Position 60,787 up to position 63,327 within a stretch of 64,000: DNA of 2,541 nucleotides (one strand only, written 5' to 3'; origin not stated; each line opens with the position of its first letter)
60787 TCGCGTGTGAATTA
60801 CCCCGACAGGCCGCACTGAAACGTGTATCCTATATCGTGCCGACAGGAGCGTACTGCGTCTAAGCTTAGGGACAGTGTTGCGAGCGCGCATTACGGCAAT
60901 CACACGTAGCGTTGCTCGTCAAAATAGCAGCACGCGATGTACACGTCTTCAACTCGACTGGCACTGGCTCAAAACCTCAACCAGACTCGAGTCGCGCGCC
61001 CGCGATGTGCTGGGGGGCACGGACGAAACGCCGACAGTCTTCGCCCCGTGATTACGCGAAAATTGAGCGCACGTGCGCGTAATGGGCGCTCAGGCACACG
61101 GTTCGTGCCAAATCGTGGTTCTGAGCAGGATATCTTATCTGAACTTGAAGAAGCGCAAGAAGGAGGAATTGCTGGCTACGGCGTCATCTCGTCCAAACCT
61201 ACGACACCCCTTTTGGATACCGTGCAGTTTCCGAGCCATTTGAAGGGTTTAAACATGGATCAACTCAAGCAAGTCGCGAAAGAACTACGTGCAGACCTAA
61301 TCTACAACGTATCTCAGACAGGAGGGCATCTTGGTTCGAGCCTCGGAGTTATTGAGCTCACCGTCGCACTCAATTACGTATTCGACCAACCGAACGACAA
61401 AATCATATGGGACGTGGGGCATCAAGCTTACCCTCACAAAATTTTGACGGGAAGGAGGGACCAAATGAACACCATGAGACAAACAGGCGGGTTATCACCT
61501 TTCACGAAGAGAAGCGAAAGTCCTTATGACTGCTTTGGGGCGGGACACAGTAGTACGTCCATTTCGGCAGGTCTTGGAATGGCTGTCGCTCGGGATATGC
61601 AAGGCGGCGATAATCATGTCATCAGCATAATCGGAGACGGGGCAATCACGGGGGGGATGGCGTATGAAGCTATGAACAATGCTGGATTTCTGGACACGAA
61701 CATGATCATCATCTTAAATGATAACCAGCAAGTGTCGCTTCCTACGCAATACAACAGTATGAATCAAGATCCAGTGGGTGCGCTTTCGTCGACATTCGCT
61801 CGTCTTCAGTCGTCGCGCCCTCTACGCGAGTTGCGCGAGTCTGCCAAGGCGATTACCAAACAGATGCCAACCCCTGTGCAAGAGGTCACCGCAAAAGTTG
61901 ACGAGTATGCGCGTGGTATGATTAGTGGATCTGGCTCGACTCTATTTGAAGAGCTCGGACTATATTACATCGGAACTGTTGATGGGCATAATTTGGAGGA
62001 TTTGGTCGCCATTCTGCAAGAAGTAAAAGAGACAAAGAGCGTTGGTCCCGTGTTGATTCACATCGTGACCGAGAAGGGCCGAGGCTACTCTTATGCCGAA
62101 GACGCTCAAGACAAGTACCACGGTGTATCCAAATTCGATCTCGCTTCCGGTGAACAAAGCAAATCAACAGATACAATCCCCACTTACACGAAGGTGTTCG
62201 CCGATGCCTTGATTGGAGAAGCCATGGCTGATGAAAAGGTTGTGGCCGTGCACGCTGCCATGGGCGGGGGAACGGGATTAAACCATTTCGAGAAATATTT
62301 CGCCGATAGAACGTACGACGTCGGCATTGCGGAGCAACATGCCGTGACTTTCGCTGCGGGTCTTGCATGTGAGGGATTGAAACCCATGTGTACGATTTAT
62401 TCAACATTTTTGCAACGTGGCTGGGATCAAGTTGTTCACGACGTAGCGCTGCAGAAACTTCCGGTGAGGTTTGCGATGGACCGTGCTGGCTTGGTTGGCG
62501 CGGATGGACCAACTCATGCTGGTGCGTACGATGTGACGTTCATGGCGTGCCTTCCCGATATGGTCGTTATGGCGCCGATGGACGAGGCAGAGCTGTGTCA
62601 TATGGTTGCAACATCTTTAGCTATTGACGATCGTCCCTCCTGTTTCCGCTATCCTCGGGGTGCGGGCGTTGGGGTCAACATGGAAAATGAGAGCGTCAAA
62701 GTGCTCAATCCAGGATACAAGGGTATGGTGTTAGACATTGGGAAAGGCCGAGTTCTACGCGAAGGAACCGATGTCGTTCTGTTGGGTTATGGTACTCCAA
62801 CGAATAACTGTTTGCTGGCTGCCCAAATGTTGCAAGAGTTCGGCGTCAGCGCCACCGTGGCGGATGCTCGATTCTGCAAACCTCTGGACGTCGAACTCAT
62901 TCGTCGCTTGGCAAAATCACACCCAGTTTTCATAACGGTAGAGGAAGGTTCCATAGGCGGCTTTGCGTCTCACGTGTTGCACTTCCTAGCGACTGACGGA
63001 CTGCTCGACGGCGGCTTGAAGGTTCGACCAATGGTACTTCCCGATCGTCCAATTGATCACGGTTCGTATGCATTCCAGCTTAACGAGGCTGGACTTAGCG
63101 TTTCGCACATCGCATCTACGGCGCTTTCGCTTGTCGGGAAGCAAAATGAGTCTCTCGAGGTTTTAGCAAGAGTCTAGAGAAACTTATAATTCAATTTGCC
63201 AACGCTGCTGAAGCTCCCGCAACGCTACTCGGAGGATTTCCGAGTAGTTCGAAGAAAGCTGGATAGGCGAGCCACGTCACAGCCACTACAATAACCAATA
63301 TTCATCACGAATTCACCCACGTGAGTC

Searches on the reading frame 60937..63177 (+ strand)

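Call 8: search_protein_families(library=pfam, proteins=[window:60937-63177:+], max_evalue=0.001)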
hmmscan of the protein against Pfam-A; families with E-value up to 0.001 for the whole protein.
window:60937-63177:+ (746 aa): 6 families
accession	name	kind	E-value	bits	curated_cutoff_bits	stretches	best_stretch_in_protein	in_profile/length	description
PF13292.11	DXP_synthase_N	-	2.2e-108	362.2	21.2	1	93-378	1-274/274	1-deoxy-D-xylulose-5-phosphate synthase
PF02779.29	Transket_pyr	-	1.1e-44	152.6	27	1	416-576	4-171/174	Transketolase, pyrimidine binding domain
PF02780.25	Transketolase_C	-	1.5e-30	106.1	25.9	1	602-725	1-124/124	Transketolase, C-terminal domain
PF00676.26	E1_dh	-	1e-05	25.1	22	1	204-264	102-162/300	Dehydrogenase E1 component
PF00456.26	Transketolase_N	-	1.1e-05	25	22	1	223-277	142-196/334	Transketolase, thiamine diphosphate binding domain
PF02775.26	TPP_enzyme_C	-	6.2e-05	23.3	21.9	1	197-281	22-96/151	Thiamine pyrophosphate enzyme, C-terminal TPP binding domain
